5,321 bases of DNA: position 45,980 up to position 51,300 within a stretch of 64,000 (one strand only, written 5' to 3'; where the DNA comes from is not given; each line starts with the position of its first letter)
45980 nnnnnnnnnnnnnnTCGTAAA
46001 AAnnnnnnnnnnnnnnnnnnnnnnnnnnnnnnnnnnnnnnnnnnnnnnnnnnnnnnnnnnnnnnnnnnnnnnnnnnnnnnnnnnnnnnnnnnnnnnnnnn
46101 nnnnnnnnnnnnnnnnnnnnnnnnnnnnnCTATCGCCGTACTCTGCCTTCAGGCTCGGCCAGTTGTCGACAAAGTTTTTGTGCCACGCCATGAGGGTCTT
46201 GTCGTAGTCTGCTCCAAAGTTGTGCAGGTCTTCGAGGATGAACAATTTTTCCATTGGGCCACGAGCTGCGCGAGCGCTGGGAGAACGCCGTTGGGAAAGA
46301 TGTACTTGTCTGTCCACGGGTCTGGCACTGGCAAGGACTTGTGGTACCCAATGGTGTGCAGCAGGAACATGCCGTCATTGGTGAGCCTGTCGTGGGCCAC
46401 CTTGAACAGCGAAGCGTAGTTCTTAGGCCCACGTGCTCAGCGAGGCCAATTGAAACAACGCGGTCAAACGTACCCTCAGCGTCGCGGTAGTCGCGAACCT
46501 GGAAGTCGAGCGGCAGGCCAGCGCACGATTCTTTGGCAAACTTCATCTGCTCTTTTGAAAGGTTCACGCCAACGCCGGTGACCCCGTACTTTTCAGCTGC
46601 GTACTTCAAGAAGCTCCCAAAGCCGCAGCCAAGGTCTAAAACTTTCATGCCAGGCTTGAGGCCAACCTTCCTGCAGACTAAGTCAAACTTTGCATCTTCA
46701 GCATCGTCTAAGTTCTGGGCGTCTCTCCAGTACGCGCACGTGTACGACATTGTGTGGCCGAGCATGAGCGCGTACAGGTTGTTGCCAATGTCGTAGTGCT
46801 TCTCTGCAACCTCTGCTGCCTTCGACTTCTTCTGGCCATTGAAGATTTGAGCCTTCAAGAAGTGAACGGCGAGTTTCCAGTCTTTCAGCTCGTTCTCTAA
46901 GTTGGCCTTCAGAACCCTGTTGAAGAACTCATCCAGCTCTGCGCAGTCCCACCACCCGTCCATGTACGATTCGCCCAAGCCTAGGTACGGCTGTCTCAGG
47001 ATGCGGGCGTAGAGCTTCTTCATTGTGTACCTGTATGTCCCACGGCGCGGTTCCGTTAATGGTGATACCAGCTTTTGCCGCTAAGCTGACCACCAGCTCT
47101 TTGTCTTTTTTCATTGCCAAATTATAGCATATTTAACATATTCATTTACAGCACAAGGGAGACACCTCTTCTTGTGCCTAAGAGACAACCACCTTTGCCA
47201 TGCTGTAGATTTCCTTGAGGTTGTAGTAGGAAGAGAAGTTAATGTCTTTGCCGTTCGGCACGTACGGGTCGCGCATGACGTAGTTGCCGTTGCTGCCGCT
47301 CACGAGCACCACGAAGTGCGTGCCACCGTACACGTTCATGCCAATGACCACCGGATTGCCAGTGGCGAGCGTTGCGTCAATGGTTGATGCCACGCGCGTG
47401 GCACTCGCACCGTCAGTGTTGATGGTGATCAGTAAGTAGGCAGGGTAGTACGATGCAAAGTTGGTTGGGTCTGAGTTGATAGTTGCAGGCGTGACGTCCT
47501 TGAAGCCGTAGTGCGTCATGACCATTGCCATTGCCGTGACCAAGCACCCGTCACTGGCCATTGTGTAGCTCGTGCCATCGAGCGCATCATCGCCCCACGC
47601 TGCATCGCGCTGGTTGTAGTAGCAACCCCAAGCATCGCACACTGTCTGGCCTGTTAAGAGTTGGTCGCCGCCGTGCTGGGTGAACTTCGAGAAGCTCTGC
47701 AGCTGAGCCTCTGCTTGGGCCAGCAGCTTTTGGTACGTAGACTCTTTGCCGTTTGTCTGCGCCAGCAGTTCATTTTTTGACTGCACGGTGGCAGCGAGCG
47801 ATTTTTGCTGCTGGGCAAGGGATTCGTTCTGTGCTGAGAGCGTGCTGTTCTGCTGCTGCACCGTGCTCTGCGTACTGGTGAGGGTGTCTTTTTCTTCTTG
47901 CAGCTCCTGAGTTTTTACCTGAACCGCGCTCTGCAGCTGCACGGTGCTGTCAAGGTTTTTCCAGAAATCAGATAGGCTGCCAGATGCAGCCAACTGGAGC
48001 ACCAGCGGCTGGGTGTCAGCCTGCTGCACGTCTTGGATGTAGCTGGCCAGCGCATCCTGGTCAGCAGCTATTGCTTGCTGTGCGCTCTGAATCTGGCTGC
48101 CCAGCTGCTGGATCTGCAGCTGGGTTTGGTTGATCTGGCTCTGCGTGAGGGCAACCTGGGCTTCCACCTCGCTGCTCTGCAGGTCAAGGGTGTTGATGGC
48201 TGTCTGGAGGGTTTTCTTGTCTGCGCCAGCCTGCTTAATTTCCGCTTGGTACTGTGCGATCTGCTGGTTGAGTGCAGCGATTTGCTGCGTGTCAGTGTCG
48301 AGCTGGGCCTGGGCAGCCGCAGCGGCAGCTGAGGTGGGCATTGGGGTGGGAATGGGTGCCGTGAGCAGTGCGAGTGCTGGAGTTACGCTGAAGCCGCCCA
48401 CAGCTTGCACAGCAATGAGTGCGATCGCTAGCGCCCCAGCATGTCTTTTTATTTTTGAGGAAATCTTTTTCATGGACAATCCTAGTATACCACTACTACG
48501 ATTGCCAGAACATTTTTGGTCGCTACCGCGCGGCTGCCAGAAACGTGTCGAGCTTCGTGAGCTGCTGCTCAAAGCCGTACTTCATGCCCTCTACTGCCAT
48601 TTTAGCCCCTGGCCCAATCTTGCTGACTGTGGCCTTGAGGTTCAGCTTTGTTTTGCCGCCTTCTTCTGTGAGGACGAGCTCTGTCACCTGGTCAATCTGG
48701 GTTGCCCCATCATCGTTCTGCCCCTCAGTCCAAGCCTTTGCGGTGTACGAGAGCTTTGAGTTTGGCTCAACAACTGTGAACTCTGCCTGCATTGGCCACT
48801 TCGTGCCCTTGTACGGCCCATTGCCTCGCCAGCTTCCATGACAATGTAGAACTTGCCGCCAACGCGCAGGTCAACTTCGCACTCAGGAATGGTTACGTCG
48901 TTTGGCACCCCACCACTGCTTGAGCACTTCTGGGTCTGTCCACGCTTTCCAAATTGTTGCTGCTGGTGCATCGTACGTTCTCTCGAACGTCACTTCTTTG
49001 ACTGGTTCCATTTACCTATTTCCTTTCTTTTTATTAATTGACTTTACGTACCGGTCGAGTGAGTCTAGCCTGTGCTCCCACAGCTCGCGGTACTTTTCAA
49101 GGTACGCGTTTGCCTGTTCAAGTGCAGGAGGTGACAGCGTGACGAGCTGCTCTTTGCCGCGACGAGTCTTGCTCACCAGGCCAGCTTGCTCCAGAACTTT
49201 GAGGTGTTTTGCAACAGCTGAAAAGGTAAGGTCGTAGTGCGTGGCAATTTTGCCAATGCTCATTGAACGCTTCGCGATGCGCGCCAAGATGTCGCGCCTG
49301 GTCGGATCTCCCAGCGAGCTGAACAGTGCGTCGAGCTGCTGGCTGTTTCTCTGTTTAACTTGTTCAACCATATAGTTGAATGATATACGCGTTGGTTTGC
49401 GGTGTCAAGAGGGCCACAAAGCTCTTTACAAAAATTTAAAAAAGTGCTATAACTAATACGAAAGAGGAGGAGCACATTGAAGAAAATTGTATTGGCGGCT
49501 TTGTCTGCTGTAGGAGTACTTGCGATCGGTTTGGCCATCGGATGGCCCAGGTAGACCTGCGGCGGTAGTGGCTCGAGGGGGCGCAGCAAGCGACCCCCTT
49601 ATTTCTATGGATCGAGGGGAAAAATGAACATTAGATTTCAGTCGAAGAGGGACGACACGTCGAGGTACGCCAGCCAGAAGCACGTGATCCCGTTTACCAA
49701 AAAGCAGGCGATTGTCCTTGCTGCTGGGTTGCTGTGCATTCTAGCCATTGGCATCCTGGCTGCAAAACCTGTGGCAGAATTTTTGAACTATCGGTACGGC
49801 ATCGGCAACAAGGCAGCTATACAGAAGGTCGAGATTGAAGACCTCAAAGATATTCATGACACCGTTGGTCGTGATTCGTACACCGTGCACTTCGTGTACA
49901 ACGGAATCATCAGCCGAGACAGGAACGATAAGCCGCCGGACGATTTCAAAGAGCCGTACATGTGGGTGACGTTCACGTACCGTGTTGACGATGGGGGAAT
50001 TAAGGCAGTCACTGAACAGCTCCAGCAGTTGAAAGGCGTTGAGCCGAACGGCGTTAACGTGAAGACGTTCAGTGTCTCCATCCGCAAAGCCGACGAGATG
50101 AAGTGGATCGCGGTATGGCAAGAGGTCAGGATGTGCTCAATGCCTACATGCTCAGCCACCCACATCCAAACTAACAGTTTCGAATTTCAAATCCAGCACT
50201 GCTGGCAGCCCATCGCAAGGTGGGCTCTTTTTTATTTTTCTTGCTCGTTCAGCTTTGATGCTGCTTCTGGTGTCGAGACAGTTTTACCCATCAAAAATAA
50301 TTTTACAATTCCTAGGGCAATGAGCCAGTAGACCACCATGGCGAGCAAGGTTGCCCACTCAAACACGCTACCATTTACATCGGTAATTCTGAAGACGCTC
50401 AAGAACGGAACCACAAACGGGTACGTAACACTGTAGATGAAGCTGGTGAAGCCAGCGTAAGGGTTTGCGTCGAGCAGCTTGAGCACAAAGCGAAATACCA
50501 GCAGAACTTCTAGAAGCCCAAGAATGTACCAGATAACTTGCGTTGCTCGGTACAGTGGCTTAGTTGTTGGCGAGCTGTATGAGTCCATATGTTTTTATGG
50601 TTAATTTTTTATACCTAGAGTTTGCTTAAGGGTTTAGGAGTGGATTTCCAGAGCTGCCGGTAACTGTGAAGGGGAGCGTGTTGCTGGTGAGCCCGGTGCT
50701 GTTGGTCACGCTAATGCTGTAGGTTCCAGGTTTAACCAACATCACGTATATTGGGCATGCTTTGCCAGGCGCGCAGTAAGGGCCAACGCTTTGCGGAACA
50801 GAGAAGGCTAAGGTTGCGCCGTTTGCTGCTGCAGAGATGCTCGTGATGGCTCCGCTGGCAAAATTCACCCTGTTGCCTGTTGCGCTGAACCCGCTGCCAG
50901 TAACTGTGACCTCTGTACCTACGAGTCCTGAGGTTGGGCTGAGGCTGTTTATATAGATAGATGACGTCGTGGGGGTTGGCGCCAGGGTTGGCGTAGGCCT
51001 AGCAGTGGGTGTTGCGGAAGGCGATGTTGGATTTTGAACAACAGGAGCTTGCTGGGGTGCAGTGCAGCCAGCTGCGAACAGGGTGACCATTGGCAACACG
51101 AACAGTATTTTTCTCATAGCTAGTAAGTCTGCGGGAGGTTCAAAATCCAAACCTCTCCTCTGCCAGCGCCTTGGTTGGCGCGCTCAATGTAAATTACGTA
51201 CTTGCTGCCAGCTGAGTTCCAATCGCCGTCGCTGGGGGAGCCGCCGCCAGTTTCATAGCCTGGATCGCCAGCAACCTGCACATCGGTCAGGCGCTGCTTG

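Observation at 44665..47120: BfaA/BfaB-like pair (DWF1-like FAD reductase plus Cfa-like methyltransferase): possible 10-methyl branched-chain lipid tailoring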

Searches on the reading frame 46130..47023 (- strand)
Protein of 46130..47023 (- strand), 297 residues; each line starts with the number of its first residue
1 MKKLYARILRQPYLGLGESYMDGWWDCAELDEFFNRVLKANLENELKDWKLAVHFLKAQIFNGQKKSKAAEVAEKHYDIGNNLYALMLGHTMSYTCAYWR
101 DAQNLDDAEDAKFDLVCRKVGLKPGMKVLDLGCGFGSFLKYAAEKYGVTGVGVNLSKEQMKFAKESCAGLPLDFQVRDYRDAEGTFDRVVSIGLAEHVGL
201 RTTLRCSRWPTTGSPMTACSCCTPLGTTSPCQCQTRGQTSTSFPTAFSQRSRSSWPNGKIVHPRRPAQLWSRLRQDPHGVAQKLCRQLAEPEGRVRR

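Call 5: search_protein_families(library=pfam, proteins=[window:46130-47023:-], max_evalue=0.01)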
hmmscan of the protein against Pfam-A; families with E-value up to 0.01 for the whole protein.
window:46130-47023:- (297 aa): 9 families
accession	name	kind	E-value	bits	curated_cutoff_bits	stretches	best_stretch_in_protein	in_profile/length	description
PF02353.26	CMAS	-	8.5e-45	153.6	27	1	65-201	2-143/273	Mycolic acid cyclopropane synthetase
PF13649.12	Methyltransf_25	-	1.6e-11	45.1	27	1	128-199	1-78/97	Methyltransferase domain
PF08241.18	Methyltransf_11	-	2.6e-10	41.3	21.2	1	129-198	1-73/95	Methyltransferase domain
PF13847.12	Methyltransf_31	-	1.5e-08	34.9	27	1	123-198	2-87/145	Methyltransferase domain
PF08242.18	Methyltransf_12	-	2.5e-07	31.8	30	1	129-198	1-78/98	Methyltransferase domain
PF13489.12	Methyltransf_23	-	3.2e-06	27.4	27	1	122-198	20-94/164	Methyltransferase domain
PF07021.18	MetW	-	4.4e-06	26.9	21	1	122-160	11-49/193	Methionine biosynthesis protein MetW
PF01728.25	FtsJ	-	2.3e-05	24.8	24.1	1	118-160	14-58/181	FtsJ-like methyltransferase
PF08123.19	DOT1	-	0.0087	16.1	23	0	116-165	34-84/205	Histone methylation protein DOT1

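Call 6: search_protein_families(library=ncbifam, proteins=[window:46130-47023:-], max_evalue=0.01)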
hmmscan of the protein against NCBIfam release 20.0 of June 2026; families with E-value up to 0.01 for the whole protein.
window:46130-47023:- (297 aa): 17 families
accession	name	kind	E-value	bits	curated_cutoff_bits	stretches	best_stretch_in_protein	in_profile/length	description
NF008686.0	PRK11705.1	equivalog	1.5e-87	294.2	400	1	2-201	44-244/383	cyclopropane fatty acyl phospholipid synthase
NF040703.1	cyclopro_CfaB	exception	9.3e-38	130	650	1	62-200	96-241/393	C17 cyclopropane fatty acid synthase CfaB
NF053839.1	CPFASynBruc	equivalog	4.5e-36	124.7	600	1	6-201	49-255/410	cyclopropane fatty acid synthase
NF040660.1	mycolic_MTase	equivalog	2.9e-27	96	390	1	72-200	7-140/283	cyclopropane mycolic acid synthase family methyltransferase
NF045667.1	MTase_DVU1556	equivalog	5.1e-08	32.6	155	1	119-172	17-70/213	DVU_1556 family methyltransferase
TIGR02021.1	BchM-ChlM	equivalog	1.6e-06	27.7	158.9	1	124-192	54-125/218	magnesium protoporphyrin IX methyltransferase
NF041675.1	sarc_dimgly_tmase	equivalog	2.1e-06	27.9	550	1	65-159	4-101/278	sarcosine/dimethylglycine N-methyltransferase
TIGR01983.1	UbiG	equivalog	4.2e-06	26.2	102.95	1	117-199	49-130/228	bifunctional 2-polyprenyl-6-hydroxyphenol methylase/3-demethylubiquinol 3-O-methyltransferase UbiG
NF041943.1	GPPMT_Stmyces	equivalog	2e-05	24.6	400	1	74-177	29-130/272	geranyl diphosphate 2-C-methyltransferase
TIGR02081.1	metW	equivalog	2e-05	24.3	189.5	1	122-160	11-49/194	methionine biosynthesis protein MetW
NF043040.1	corrin_prot_MT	hypoth_equivalog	0.00021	20.8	180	1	123-172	40-88/216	corrinoid protein-associated methyltransferase CpaM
NF001244.0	PRK00216.1-5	equivalog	0.001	18.4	216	1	116-168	40-94/236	bifunctional demethylmenaquinone methyltransferase/2-methoxy-6-polyprenyl-1,4-benzoquinol methylase UbiE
TIGR00438.1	rrmJ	equivalog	0.0013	18.3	300.15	1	122-168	30-75/188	23S rRNA (uridine(2552)-2'-O)-methyltransferase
NF010703.0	PRK14103.1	equivalog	0.0023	17.4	320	1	111-190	17-94/256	trans-aconitate 2-methyltransferase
NF008823.0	PRK11873.1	subfamily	0.0072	15.8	263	1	109-166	58-121/272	arsenite methyltransferase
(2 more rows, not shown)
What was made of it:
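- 46003..47114 (-): Cfa/TmpB-type SAM-dependent phospholipid acyl-chain methyltransferase gene. It reads as 370 codons once three single-base indels are corrected. Predicted role: methylene synthase. Pieces match PF02353 and NF008686 consecutively (calls 5, 6).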

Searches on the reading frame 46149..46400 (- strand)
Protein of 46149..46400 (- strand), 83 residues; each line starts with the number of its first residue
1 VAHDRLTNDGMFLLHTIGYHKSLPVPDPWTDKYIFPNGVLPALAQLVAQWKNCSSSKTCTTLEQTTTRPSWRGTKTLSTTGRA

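Call 5: search_protein_families(library=pfam, proteins=[window:46149-46400:-], max_evalue=0.01)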
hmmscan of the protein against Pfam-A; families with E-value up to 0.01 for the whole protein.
window:46149-46400:- (83 aa): 1 family
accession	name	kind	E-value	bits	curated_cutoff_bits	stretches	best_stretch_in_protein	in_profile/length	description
PF02353.26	CMAS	-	5.8e-07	29.5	27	1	3-53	153-208/273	Mycolic acid cyclopropane synthetase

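Call 6: search_protein_families(library=ncbifam, proteins=[window:46149-46400:-], max_evalue=0.01)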
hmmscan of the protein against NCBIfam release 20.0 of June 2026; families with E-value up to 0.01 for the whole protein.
window:46149-46400:- (83 aa): 2 families
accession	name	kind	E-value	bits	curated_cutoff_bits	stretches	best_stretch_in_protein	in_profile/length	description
NF008686.0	PRK11705.1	equivalog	2.1e-14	53.4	400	1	2-51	253-302/383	cyclopropane fatty acyl phospholipid synthase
NF053839.1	CPFASynBruc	equivalog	1.2e-09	37.7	600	1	4-49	266-311/410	cyclopropane fatty acid synthase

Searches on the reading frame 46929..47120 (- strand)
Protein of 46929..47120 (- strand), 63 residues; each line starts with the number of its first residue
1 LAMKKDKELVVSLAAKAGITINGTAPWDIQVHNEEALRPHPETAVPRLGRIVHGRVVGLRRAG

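Call 5: search_protein_families(library=pfam, proteins=[window:46929-47120:-], max_evalue=0.01)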
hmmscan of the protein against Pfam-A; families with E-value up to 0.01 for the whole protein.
window:46929-47120:- (63 aa): 1 family
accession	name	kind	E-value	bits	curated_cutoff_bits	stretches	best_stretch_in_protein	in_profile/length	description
PF21543.3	CvfB_2nd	-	0.0028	18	27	1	39-62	44-67/76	Virulence regulatory factor CvfB, second domain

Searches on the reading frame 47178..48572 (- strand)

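Call 26: search_protein_families(library=pfam, proteins=[window:47178-48572:-], max_evalue=0.01)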
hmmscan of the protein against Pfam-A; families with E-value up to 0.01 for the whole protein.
window:47178-48572:- (464 aa): 5 families
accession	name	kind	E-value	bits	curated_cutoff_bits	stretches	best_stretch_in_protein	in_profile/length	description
PF13529.12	Peptidase_C39_2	-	5.1e-05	24.3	24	1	318-437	5-143/143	Peptidase_C39 like family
PF11932.13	DUF3450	-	0.00046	20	32.6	0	197-294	15-112/241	Protein of unknown function (DUF3450)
PF03412.21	Peptidase_C39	-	0.00076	19.8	22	0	339-441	9-106/133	Peptidase C39 family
PF21007.2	FBF1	-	0.0042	16.1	45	1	103-299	289-484/524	Fas-binding factor 1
PF12072.13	RNase_Y_N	-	0.0067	16.3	32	1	222-306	71-155/201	RNase Y N-terminal region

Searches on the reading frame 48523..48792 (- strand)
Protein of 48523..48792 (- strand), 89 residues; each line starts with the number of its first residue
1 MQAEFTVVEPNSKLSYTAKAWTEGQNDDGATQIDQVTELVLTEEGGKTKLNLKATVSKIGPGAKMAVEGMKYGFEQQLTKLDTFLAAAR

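Call 26: search_protein_families(library=pfam, proteins=[window:48523-48792:-], max_evalue=0.01)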
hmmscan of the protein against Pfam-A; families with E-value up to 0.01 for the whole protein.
window:48523-48792:- (89 aa): 1 family
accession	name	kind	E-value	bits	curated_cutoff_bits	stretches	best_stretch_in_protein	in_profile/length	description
PF08327.17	AHSA1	-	2.1e-07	31.7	22.1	1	3-85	51-124/125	Activator of Hsp90 ATPase homolog 1-like protein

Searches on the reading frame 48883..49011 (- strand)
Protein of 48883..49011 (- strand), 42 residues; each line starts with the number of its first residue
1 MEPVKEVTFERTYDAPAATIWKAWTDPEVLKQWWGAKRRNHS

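Call 26: search_protein_families(library=pfam, proteins=[window:48883-49011:-], max_evalue=0.01)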
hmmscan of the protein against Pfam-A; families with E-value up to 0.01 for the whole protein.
window:48883-49011:- (42 aa): 2 families
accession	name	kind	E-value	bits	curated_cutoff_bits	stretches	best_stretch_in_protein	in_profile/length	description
PF08327.17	AHSA1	-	5.3e-06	27.1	22.1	1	14-37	1-24/125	Activator of Hsp90 ATPase homolog 1-like protein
PF03364.25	Polyketide_cyc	-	0.0049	17.6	23.4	1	14-35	2-23/126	Polyketide cyclase / dehydrase and lipid transport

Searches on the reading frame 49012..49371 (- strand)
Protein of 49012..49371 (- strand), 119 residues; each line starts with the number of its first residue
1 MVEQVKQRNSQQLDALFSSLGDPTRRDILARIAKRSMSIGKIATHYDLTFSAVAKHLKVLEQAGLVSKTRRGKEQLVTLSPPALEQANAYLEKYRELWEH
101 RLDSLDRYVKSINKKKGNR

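Call 26: search_protein_families(library=pfam, proteins=[window:49012-49371:-], max_evalue=0.01)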
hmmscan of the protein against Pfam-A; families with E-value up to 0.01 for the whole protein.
window:49012-49371:- (119 aa): 14 families
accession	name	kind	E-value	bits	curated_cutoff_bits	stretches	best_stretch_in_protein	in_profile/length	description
PF01022.26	HTH_5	-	3.9e-11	43.1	22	1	22-68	1-47/47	Bacterial regulatory protein, arsR family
PF12840.13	HTH_20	-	3.2e-10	40.3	27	1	20-66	1-48/51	Helix-turn-helix domain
PF25212.1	HVO_A0114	-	1.2e-05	25.4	27.6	1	9-77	9-77/84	HVO_A0114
PF01047.28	MarR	-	9.1e-05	22.7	24.6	1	35-70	16-51/59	MarR family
PF13412.12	HTH_24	-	0.00013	21.9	21.9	1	22-66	2-47/48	Winged helix-turn-helix DNA-binding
PF02082.26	Rrf2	-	0.001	19.6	30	1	33-74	19-60/132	Iron-dependent Transcriptional regulator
PF08461.16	HTH_12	-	0.001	19.4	21.4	1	41-76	18-58/66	Ribonuclease R winged-helix domain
PF24270.1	HTH_Cmi2_C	-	0.0012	19.6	27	1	25-71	77-123/125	Cmi2, C-terminal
PF13518.12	HTH_28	-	0.0013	19.2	25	1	25-71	2-50/52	Helix-turn-helix domain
PF14947.12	HTH_45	-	0.0014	19.1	25.5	1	27-69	10-52/77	Winged helix-turn-helix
PF24034.1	DUF7343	-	0.0015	18.7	27.6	1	41-79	23-61/62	Domain of unknown function (DUF7343)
PF12802.13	MarR_2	-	0.0025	18.4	27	1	26-70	8-54/61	MarR family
PF08279.18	HTH_11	-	0.003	17.8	25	1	25-72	2-53/55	HTH domain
PF13545.12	HTH_Crp_2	-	0.0072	16.7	27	1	36-86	22-69/70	Crp-like helix-turn-helix domain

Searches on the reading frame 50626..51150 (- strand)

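Call 64: search_protein_families(library=pfam, proteins=[window:50626-51150:-], max_evalue=0.0001)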
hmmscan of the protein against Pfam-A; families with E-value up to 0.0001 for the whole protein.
window:50626-51150:- (174 aa): 1 family
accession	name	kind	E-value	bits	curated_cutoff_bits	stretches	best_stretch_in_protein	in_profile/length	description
PF01833.30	TIG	-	7.8e-08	32.6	20.9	1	67-162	3-83/84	IPT/TIG domain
